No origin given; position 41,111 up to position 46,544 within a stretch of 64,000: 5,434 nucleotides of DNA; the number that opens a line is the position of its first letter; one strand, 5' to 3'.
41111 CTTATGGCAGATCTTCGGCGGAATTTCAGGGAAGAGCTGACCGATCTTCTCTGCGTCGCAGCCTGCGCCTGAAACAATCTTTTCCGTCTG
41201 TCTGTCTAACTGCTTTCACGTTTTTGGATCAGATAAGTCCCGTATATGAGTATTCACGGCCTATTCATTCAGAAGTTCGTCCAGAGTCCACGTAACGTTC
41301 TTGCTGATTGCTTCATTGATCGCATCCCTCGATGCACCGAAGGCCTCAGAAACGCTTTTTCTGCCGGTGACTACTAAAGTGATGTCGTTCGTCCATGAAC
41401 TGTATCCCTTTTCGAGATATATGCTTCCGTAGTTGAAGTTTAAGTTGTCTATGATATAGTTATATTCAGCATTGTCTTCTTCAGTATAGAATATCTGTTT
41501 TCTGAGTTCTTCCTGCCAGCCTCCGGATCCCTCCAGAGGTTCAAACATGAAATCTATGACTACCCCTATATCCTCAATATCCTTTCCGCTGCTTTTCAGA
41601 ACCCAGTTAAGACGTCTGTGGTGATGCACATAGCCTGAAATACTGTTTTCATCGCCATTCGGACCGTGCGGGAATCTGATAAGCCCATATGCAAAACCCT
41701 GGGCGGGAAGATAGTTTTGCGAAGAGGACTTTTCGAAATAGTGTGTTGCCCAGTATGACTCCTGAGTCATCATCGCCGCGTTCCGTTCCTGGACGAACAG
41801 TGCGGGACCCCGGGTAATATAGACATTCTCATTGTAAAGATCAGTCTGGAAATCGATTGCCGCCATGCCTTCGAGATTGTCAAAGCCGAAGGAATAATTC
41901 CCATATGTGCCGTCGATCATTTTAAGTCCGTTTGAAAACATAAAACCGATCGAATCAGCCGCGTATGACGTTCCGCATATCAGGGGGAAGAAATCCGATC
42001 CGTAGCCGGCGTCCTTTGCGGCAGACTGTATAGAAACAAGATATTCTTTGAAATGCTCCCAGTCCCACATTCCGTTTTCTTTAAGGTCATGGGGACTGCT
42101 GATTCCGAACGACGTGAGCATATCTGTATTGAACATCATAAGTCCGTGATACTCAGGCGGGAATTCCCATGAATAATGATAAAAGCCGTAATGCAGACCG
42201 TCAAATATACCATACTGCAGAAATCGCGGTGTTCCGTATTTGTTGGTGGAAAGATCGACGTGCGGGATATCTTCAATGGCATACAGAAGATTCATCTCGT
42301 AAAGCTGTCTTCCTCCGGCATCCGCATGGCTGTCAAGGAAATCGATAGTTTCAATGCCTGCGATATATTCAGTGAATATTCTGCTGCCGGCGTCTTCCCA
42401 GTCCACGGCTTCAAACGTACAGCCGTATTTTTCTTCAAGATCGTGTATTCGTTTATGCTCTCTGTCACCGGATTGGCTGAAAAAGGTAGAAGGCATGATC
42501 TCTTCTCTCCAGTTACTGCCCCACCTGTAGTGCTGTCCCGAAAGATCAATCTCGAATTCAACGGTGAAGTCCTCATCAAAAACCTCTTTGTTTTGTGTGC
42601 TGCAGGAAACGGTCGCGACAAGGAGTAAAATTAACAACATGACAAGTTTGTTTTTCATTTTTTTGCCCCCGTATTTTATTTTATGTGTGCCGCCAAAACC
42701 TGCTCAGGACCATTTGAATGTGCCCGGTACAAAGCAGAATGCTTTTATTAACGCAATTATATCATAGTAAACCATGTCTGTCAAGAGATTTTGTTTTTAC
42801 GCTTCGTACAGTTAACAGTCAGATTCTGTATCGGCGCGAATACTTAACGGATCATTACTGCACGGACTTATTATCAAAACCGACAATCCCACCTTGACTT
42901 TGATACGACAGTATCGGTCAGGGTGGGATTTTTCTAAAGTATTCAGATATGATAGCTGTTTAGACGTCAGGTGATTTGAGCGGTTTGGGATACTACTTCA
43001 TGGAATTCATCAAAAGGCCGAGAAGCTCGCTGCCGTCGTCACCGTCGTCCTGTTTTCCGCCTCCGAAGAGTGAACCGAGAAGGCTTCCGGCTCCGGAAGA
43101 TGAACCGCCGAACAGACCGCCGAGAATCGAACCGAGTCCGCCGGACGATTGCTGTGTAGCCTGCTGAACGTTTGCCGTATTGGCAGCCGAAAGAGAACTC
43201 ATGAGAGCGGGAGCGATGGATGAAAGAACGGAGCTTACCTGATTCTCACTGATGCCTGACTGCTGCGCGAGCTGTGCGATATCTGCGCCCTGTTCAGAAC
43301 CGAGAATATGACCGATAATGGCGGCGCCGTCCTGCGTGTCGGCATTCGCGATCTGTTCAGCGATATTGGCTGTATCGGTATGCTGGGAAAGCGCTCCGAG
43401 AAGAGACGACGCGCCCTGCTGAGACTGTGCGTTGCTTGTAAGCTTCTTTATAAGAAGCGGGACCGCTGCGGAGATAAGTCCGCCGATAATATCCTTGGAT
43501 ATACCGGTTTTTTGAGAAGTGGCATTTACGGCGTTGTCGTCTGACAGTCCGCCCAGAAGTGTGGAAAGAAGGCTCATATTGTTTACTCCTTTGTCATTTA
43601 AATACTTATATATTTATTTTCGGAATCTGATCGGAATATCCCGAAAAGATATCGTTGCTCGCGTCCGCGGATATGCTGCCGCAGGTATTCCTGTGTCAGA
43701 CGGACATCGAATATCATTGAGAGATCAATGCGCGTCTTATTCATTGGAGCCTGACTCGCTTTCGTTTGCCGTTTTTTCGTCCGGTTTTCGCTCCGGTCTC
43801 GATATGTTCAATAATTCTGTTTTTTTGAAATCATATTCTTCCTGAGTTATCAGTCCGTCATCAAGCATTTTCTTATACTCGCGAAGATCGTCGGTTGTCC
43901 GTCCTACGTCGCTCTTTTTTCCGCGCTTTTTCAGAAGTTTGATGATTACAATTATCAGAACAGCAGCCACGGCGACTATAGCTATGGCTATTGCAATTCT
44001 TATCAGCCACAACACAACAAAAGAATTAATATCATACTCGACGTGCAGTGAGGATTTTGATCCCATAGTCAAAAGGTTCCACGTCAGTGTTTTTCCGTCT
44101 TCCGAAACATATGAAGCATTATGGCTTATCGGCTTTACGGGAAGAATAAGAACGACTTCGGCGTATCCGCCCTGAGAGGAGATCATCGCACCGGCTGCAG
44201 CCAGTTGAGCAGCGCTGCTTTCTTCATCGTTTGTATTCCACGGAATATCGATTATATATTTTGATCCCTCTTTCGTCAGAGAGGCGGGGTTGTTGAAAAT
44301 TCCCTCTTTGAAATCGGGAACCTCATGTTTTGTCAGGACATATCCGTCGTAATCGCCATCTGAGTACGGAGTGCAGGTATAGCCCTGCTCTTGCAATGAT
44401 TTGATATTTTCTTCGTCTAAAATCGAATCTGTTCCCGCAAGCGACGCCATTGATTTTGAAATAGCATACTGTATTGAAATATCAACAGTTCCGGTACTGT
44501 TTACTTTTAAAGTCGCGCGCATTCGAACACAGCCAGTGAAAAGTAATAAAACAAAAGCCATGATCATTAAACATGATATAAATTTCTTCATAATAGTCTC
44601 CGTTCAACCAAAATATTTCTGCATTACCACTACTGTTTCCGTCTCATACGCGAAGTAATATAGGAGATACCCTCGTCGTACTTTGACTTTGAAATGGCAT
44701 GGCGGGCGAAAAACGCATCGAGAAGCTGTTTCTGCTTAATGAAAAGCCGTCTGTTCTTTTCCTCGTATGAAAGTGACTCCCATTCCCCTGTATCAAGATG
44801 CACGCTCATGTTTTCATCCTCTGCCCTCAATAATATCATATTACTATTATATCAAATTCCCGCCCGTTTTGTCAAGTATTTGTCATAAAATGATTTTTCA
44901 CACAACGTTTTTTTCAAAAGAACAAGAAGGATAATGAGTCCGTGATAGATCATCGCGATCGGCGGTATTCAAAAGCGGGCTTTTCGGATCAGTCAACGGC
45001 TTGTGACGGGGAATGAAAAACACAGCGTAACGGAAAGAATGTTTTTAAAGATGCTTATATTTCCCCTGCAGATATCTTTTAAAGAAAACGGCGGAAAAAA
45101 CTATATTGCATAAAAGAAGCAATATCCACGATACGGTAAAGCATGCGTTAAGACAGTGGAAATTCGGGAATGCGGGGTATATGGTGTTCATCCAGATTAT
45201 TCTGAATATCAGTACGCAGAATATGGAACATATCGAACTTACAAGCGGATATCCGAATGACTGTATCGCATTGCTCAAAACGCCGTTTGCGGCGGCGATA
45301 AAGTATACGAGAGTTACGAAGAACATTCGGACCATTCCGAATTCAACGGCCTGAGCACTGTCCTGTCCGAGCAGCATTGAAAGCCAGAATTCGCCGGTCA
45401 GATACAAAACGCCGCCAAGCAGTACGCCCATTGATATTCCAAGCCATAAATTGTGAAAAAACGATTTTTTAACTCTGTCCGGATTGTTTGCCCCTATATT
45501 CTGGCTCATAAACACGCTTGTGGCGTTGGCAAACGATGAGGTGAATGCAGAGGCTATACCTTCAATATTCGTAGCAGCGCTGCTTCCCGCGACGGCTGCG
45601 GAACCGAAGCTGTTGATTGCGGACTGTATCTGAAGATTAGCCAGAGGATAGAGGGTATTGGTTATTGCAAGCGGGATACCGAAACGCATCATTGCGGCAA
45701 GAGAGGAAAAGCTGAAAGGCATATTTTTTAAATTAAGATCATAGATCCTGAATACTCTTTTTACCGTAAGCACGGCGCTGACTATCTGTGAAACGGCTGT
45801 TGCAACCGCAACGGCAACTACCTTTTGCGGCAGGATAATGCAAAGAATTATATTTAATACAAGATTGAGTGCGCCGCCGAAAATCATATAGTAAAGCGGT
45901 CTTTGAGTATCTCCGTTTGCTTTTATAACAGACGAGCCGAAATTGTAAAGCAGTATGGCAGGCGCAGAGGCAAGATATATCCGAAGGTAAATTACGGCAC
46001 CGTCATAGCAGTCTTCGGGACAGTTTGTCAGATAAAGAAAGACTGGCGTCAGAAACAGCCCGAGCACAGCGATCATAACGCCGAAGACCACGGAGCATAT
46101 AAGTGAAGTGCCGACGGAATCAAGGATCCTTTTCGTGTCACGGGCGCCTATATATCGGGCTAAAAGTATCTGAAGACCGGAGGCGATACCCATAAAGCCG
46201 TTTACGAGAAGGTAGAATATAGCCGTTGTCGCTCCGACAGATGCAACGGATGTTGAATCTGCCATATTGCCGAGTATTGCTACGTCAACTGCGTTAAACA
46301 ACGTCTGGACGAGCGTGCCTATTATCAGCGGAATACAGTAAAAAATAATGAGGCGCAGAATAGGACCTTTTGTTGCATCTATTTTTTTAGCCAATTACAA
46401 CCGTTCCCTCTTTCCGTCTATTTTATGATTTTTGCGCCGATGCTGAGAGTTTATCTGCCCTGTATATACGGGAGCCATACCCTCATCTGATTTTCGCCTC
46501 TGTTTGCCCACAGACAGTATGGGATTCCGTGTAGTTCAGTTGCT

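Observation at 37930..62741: Six-member family of ~470-aa solute-binding-protein-like lipoproteins, all without adjacent ABC permeases and each with its own consensus promoter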

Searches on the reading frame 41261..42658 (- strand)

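Call 4: search_protein_families(library=pfam, proteins=[window:41261-42658:-], max_evalue=1)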
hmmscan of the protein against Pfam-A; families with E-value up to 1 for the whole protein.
window:41261-42658:- (465 aa): 1 family
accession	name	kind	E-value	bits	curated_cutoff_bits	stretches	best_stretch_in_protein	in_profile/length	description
PF18483.9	Lectin_L-type_dom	-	0.14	12.4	78.3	1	231-279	63-109/215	Legume lectin beta-barrel domain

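Call 5: search_protein_families(library=ncbifam, proteins=[window:41261-42658:-], max_evalue=1)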
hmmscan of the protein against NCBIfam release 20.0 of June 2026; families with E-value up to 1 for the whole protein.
window:41261-42658:- (465 aa): 0 families

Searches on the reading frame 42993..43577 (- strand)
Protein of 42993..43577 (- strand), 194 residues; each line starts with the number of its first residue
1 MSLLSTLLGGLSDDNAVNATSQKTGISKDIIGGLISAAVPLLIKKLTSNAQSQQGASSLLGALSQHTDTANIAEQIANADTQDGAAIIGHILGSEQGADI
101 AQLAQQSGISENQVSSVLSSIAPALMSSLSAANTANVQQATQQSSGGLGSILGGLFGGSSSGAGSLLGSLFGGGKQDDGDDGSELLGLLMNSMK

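Call 8: search_protein_families(library=pfam, proteins=[window:42993-43577:-], max_evalue=0.001)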
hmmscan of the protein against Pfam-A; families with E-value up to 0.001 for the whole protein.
window:42993-43577:- (194 aa): 2 families
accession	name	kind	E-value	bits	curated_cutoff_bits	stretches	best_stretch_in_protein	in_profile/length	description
PF06078.17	DUF937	-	5e-18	66.3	25.4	1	14-130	9-133/135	Bacterial protein of unknown function (DUF937)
PF20159.5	YidB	-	1.8e-05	25.5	24.3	0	85-129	82-123/132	YidB-like protein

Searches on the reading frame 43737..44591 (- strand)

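Call 8: search_protein_families(library=pfam, proteins=[window:43737-44591:-], max_evalue=0.001)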
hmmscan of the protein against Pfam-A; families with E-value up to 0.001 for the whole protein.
window:43737-44591:- (284 aa): 2 families
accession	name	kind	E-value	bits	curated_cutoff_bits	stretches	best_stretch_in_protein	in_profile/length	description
PF21946.1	LppM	-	2.1e-09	38.2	27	1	23-185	1-150/153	LppM domain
PF09851.14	SHOCT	-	7.9e-07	29.1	27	1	235-261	2-28/28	Short C-terminal domain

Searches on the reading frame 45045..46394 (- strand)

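Call 8: search_protein_families(library=pfam, proteins=[window:45045-46394:-], max_evalue=0.001)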
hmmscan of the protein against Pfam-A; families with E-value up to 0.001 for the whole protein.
window:45045-46394:- (449 aa): 1 family
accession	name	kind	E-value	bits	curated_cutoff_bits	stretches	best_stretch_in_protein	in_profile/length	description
PF01554.23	MatE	-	2.5e-45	154.5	24.9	2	22-183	1-161/161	MatE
